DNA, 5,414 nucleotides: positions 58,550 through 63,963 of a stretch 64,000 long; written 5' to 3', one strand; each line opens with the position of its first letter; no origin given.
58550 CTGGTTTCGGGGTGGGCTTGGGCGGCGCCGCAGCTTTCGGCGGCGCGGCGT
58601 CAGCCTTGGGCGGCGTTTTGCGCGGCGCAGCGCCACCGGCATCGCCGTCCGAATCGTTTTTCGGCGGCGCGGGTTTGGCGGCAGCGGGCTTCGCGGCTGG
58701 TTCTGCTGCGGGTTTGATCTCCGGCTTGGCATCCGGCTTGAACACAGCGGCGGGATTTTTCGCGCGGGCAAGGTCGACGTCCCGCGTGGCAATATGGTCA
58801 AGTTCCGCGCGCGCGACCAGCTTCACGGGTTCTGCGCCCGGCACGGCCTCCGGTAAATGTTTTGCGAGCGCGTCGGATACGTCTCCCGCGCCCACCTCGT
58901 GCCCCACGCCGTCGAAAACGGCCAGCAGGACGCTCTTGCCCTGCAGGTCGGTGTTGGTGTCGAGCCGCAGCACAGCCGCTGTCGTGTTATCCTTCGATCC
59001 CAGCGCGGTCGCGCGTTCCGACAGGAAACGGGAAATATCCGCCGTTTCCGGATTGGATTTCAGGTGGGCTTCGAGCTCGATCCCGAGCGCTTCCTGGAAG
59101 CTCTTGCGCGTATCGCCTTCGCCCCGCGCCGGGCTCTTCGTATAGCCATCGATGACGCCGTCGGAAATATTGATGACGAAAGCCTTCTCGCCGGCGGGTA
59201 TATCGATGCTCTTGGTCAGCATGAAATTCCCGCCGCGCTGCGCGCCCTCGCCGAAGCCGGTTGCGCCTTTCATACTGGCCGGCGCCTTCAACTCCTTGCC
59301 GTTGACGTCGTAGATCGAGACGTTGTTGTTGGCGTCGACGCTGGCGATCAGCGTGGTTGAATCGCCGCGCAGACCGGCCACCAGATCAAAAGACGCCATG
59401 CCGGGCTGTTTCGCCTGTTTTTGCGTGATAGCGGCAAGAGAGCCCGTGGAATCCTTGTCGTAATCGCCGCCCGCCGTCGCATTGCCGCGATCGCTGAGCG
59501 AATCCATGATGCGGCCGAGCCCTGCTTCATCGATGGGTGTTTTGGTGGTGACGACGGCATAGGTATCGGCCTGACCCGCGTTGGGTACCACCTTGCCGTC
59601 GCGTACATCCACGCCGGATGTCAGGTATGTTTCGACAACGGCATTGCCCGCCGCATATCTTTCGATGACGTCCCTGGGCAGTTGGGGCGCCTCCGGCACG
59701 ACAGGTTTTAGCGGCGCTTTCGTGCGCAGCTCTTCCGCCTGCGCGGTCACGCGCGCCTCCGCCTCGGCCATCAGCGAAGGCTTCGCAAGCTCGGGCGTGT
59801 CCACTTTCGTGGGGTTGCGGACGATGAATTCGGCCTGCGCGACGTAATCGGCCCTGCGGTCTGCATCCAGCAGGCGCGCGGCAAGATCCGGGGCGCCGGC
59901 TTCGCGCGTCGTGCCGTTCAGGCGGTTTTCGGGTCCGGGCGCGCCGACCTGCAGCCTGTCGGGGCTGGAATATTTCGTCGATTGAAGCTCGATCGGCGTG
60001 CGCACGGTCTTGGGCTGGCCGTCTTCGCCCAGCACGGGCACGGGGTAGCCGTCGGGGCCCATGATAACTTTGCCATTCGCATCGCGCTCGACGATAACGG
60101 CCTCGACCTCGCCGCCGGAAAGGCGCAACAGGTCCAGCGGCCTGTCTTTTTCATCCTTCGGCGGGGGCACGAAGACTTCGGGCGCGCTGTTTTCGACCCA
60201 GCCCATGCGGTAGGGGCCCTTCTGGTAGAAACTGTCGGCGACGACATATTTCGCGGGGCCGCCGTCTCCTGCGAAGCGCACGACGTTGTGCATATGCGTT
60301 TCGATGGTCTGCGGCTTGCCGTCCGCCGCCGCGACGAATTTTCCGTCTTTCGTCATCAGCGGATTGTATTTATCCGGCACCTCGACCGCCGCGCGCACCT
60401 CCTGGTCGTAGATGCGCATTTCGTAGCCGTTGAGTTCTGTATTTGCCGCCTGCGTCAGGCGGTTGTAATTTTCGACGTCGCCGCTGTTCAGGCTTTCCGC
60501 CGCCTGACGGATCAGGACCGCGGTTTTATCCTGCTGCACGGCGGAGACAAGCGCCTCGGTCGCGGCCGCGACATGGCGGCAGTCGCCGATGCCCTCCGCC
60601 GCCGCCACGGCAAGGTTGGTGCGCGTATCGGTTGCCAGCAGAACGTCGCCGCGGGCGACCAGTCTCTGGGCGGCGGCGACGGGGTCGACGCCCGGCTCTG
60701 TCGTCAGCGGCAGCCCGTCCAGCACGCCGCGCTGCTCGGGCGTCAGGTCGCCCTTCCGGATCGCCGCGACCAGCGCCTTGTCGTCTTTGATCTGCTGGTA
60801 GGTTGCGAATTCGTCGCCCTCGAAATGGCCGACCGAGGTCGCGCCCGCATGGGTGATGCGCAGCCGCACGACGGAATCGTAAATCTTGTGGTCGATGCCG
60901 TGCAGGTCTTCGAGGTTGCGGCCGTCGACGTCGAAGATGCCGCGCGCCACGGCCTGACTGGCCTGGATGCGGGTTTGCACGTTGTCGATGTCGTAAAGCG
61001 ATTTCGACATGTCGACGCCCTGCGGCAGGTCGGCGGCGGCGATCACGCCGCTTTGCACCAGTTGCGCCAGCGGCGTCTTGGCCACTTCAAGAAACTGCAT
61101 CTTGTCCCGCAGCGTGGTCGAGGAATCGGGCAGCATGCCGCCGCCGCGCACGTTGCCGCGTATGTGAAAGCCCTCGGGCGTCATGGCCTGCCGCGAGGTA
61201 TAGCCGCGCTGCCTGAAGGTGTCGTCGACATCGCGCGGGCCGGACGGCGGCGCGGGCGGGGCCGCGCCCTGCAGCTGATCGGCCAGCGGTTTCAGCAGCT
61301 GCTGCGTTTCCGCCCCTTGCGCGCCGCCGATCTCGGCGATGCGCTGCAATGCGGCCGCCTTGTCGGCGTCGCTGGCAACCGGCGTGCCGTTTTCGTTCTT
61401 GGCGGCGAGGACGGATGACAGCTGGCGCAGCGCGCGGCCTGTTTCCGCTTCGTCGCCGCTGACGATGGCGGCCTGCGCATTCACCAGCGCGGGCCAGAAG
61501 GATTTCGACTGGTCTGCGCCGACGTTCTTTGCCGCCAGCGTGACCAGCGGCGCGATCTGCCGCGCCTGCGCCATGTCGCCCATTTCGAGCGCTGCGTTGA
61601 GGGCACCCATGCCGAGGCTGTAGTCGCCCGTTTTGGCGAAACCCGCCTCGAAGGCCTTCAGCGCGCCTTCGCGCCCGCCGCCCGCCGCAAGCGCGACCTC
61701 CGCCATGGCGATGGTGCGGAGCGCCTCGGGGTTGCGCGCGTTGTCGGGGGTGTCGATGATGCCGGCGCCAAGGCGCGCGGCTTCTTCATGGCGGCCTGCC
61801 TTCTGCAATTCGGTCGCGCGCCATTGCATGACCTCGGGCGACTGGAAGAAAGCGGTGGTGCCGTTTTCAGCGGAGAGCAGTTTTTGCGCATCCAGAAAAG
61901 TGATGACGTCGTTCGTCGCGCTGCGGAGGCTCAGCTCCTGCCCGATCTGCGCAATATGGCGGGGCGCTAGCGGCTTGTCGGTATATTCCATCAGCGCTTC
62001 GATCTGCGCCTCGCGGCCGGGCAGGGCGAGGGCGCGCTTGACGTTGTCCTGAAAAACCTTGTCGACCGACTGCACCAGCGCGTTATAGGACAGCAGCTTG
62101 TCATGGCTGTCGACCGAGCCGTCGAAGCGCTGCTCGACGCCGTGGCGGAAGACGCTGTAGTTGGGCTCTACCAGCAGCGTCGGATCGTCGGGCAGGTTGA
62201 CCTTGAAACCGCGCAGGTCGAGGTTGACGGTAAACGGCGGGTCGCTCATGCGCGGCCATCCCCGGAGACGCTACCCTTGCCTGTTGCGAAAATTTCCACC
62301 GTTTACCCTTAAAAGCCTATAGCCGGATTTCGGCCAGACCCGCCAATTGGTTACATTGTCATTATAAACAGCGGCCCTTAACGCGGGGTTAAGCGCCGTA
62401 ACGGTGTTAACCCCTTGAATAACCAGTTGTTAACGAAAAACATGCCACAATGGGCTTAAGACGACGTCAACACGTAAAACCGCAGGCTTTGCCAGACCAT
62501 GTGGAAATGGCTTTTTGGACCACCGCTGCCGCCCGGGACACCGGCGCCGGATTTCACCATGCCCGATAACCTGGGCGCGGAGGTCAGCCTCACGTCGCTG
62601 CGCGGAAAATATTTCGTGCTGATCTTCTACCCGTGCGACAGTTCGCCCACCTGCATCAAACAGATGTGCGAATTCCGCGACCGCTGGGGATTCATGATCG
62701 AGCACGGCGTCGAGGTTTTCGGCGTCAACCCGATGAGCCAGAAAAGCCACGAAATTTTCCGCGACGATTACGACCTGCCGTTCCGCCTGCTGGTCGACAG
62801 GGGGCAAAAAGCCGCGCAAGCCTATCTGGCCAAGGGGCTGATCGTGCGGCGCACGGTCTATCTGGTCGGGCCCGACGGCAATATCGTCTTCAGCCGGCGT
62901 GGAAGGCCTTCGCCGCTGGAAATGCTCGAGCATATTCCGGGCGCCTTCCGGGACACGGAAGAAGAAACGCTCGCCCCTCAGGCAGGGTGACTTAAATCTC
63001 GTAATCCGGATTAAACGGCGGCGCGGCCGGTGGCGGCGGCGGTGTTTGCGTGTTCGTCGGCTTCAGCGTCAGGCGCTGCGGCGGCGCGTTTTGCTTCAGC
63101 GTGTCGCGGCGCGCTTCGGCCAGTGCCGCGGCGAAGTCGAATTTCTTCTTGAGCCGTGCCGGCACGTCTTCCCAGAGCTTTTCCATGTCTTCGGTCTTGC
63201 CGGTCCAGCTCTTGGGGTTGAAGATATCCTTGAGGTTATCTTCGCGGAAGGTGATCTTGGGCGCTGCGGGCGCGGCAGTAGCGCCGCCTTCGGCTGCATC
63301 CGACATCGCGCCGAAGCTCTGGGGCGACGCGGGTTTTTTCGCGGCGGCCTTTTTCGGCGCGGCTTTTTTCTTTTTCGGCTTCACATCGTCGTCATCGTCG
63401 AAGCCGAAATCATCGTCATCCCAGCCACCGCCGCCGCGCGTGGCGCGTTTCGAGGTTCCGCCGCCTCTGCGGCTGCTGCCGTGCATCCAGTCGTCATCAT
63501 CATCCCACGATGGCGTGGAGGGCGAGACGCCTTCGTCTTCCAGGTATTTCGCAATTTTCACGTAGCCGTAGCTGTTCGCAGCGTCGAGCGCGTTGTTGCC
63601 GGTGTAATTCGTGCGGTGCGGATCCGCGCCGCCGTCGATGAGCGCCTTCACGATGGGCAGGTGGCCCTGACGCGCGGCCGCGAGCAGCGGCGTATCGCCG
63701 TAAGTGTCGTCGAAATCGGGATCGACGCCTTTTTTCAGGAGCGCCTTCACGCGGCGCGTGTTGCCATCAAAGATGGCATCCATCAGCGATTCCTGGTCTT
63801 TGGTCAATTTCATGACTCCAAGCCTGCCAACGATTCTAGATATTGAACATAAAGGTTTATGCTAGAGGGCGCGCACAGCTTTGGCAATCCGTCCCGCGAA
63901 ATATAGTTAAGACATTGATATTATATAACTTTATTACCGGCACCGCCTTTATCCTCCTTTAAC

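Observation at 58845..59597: PP2C-like phosphatase motifs present but in apparently permuted order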

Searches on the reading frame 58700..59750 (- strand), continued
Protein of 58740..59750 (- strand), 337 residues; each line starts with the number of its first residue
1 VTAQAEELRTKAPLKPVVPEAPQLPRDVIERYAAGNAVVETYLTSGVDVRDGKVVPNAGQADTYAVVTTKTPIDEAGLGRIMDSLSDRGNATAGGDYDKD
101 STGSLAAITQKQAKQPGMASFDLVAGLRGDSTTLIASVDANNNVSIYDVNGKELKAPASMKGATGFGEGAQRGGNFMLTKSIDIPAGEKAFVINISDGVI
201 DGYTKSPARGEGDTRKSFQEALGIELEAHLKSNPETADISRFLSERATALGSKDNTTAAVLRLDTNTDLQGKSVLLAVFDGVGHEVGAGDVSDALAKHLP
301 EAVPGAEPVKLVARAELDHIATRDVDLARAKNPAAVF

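Call 73: find_encoding_contigs(protein=P0012, flank=7000, max_places=1)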
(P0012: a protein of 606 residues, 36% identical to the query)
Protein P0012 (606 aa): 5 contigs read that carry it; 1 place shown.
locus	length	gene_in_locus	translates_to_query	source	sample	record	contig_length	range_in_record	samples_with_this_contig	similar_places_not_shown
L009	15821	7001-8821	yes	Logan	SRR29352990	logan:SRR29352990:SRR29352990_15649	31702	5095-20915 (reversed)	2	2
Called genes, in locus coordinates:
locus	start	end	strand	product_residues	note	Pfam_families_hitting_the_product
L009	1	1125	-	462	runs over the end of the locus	PF01590:GAF, PF13185:GAF_2, PF00989:PAS, PF13188:PAS_8 (faint), PF13426:PAS_9 (faint), PF08447:PAS_3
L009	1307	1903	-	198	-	PF00484:Pro_CA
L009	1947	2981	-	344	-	PF00015:MCPsignal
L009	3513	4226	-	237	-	-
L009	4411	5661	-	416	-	PF04055:Radical_SAM (faint)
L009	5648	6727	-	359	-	PF04055:Radical_SAM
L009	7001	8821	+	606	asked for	-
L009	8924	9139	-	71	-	PF05532:CsbD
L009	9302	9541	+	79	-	-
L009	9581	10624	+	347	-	PF09982:LpxR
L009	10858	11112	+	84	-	PF13441:Gly-zipper_YMGG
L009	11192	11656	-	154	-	PF00085:Thioredoxin, PF13098:Thioredoxin_2 (weak), PF13905:Thioredoxin_8 (faint)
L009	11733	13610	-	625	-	PF01411:tRNA-synt_2c, PF07973:tRNA_SAD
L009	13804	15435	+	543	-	PF00749:tRNA-synt_1c, PF19269:Anticodon_2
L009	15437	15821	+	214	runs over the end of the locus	PF02517:Rce1-like (weak)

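Call 74: find_encoding_contigs(protein=P0003, flank=7000, max_places=1)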
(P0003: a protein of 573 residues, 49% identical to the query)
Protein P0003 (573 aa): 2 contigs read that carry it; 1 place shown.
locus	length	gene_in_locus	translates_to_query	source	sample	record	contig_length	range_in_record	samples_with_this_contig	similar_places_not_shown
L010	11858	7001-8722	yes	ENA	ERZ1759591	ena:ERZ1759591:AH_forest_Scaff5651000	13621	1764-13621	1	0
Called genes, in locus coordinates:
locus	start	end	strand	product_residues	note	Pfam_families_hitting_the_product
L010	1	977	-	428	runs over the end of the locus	PF00033:Cytochrome_B, PF13631:Cytochrom_B_N_2, PF00032:Cytochrom_B_C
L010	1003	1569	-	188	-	PF10399:UCR_Fe-S_N, PF00355:Rieske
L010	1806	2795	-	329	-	PF05857:TraX (weak)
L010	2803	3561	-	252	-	-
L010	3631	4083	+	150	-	PF00588:SpoU_methylase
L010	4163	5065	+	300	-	PF01218:Coprogen_oxidas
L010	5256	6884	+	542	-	PF00233:PDEase_I (weak)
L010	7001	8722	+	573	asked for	-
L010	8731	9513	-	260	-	-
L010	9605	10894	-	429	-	PF01743:PolyA_pol, PF12627:PolyA_pol_RNAbd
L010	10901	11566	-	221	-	PF00293:NUDIX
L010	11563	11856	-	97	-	?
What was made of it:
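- A neighbour with a eukaryote-like PDEase_I hit occurs in one relative (call 74).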

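Call 75: find_encoding_contigs(protein=P0010, flank=7000, max_places=1)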
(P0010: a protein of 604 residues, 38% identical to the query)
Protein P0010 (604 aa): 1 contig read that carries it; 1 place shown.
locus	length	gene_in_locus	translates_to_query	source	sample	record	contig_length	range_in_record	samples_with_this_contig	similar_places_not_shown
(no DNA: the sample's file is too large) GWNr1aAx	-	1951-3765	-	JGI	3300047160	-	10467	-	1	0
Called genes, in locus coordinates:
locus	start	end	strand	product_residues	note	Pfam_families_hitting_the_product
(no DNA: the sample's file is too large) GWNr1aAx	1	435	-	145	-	?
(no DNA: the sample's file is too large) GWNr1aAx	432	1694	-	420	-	PF06472:ABC_membrane_2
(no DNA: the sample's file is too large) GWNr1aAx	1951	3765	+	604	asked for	-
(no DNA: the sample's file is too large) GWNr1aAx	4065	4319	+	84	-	PF19124:DUF5808 (faint)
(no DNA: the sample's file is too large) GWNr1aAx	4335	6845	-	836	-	PF00989:PAS (faint), PF13188:PAS_8 (weak), PF13426:PAS_9 (weak), PF08448:PAS_4, PF00512:HisKA, PF02518:HATPase_c, PF00072:Response_reg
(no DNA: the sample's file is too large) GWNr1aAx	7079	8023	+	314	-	PF00850:Hist_deacetyl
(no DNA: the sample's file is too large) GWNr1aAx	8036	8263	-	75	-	-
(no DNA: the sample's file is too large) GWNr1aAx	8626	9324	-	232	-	-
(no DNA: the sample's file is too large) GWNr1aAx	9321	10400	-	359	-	PF01312:Bac_export_2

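Call 84: search_protein_families(library=padloc, proteins=[P0005, P0013], max_evalue=0.1)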
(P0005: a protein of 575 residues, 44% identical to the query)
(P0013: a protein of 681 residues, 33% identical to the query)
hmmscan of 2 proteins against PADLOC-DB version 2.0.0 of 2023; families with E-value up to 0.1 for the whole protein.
P0005 (575 aa): 0 families

P0013 (681 aa): 0 families

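Call 85: search_protein_families(library=phrogs, proteins=[P0005, P0013], max_evalue=0.1)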
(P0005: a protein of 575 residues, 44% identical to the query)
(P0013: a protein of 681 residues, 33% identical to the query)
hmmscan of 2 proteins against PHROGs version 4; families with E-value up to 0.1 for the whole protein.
P0005 (575 aa): 0 families

P0013 (681 aa): 0 families

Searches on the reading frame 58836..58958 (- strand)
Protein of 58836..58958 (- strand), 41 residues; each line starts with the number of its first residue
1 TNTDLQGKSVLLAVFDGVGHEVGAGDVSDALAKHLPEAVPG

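Call 45: search_solved_structures(query=A3, max_evalue=10, show_alignments=4)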
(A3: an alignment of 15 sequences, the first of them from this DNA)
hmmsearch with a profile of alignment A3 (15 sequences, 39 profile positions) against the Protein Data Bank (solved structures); distinct sequences matched with E-value up to 10: 22.
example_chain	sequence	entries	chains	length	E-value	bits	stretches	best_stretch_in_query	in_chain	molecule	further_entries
5fo1_A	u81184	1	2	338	0.057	16.2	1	4-19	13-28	RIBOFLAVIN BIOSYNTHESIS PROTEIN RIBF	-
4uze_A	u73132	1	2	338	0.058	16.1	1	4-19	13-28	RIBOFLAVIN BIOSYNTHESIS PROTEIN RIBF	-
4uzf_A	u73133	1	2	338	0.058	16.1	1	4-19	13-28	RIBOFLAVIN BIOSYNTHESIS PROTEIN RIBF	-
2x0k_A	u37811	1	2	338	0.058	16.1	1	4-19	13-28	RIBOFLAVIN BIOSYNTHESIS PROTEIN RIBF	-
5fnz_A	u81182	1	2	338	0.058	16.1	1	4-19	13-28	RIBOFLAVIN BIOSYNTHESIS PROTEIN RIBF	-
3zug_A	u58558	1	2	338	0.058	16.1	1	4-19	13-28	RIBOFLAVIN BIOSYNTHESIS PROTEIN RIBF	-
5fo0_A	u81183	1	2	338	0.059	16.1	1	4-19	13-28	RIBOFLAVIN BIOSYNTHESIS PROTEIN RIBF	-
3gwz_A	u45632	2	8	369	0.25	14.1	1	11-29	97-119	MmcR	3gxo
6wp7_A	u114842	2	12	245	0.75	12.6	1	14-31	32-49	AvaR1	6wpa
6wp9_A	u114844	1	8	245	0.76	12.6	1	14-31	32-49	AvaR1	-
6cse_M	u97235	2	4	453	0.87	12.4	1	3-16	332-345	Sodium/alanine symporter AgcS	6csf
9byo_P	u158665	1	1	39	1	12.1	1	20-36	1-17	Exendin-3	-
5t0r_A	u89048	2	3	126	1.2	12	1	4-16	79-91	Synaptotagmin-1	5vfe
6mti_1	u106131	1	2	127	1.2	11.9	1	4-16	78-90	Synaptotagmin-1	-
6cxw_A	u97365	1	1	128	1.2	11.9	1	4-16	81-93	Synaptotagmin 1 C2A beta4 chimera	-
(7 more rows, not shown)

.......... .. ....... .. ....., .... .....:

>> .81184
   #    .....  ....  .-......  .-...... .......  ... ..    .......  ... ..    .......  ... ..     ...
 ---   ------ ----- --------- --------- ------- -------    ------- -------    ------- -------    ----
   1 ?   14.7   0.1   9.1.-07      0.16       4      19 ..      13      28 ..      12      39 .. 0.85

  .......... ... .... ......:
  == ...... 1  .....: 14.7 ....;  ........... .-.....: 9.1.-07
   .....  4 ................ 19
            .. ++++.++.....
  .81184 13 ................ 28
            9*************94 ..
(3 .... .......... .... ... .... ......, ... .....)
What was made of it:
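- By plain sequence search it matches RibF better (call 45).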

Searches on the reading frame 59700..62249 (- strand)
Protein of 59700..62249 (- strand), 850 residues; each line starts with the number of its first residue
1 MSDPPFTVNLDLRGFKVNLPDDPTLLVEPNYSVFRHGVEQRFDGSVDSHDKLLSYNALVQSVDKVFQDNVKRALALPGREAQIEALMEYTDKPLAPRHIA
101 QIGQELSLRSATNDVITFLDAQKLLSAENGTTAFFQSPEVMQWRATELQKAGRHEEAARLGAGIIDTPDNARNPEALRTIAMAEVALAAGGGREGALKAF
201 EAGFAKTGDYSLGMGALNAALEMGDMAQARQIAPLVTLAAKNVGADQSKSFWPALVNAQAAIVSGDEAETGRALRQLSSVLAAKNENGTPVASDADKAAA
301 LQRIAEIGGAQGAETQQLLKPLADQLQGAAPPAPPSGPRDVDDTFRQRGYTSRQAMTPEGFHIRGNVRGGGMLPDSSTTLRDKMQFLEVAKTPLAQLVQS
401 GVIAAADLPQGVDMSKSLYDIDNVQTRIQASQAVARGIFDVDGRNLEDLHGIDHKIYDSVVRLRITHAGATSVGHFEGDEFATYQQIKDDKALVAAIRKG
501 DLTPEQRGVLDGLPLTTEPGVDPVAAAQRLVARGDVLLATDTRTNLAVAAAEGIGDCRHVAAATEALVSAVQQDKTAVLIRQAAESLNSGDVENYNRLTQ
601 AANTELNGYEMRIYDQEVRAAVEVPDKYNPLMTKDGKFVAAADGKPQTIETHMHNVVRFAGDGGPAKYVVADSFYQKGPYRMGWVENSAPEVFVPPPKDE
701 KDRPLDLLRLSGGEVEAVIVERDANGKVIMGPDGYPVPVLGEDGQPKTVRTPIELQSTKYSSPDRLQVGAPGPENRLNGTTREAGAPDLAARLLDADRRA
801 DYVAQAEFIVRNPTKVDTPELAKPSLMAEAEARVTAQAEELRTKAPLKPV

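Call 64: search_solved_structures(query=A5, max_evalue=10, show_alignments=2)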
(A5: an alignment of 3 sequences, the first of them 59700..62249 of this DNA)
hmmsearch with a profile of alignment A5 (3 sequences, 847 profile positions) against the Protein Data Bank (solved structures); distinct sequences matched with E-value up to 10: 2.
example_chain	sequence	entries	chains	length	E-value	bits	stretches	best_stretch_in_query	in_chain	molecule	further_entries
3e59_A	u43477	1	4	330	0.57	11.3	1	438-505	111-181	Pyoverdine biosynthesis protein PvcA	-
9cr5_A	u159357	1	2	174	1.7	9.8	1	490-565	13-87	Acetyltransferase PA2271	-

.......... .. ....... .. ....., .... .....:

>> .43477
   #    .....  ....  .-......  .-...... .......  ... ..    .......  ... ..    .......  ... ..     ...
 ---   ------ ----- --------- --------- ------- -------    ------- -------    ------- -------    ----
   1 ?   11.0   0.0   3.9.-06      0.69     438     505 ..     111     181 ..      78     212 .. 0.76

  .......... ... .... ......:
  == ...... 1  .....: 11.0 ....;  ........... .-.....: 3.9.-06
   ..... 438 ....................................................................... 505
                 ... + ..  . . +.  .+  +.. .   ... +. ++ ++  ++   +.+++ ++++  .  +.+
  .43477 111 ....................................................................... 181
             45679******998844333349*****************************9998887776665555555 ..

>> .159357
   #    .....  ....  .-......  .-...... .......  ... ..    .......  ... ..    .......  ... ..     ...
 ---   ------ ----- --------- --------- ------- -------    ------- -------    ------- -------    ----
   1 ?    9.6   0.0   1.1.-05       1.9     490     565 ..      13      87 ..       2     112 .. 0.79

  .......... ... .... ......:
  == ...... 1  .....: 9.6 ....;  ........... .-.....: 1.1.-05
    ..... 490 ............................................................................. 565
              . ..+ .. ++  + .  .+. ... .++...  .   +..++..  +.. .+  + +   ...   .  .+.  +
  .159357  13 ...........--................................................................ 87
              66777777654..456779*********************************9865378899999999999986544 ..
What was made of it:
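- Tried and rejected: A profile of the N-terminal 850 aa against the PDB found nothing (call 64).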

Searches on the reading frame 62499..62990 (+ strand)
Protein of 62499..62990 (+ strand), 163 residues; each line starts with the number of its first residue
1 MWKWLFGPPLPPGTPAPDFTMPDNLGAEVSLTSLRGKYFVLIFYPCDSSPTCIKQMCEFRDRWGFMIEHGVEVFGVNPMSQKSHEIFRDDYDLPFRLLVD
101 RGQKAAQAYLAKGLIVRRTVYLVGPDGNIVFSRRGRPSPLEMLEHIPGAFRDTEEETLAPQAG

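Call 79: search_protein_families(library=pfam, proteins=[window:62499-62990:+], max_evalue=0.01)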
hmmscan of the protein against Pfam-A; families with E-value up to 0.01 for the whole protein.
window:62499-62990:+ (163 aa): 2 families
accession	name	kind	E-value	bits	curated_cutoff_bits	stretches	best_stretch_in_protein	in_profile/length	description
PF00578.27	AhpC-TSA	-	5.4e-31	107.5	26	1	12-131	1-123/124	AhpC/TSA family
PF08534.16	Redoxin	-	1.6e-17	64.1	26.6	1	12-136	2-135/148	Redoxin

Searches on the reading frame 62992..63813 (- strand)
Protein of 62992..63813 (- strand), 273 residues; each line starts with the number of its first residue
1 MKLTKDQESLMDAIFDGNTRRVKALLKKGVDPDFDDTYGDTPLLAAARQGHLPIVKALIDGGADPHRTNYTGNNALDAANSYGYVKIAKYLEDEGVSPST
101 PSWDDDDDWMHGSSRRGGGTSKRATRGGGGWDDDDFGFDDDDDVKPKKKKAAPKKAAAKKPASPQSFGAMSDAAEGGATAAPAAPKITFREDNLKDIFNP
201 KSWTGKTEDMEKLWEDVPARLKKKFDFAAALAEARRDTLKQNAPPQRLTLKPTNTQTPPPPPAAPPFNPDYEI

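Call 8: search_protein_families(library=pfam, proteins=[window:62992-63813:-], max_evalue=0.01)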
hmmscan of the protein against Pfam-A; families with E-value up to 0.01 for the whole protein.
window:62992-63813:- (273 aa): 6 families
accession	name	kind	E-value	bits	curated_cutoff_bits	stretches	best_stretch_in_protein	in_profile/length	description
PF12796.13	Ank_2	-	5.9e-16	59.2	27.3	1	10-97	1-85/90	Ankyrin repeats (3 copies)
PF13637.12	Ank_4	-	1.9e-15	57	22.7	2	43-91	1-49/50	Ankyrin repeats (many copies)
PF00023.36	Ank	-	1.7e-14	53.6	21.1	1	38-69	1-32/33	Ankyrin repeat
PF13606.12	Ank_3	-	1.2e-09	37.9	22.3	1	38-66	1-29/30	Ankyrin repeat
PF13857.12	Ank_5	-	5.4e-07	30.3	27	1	25-77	1-54/56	Ankyrin repeats (many copies)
PF24521.3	Ank_KRIT1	-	0.00011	22.4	80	1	4-79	44-125/149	KRIT1 ankyrin-repeats domain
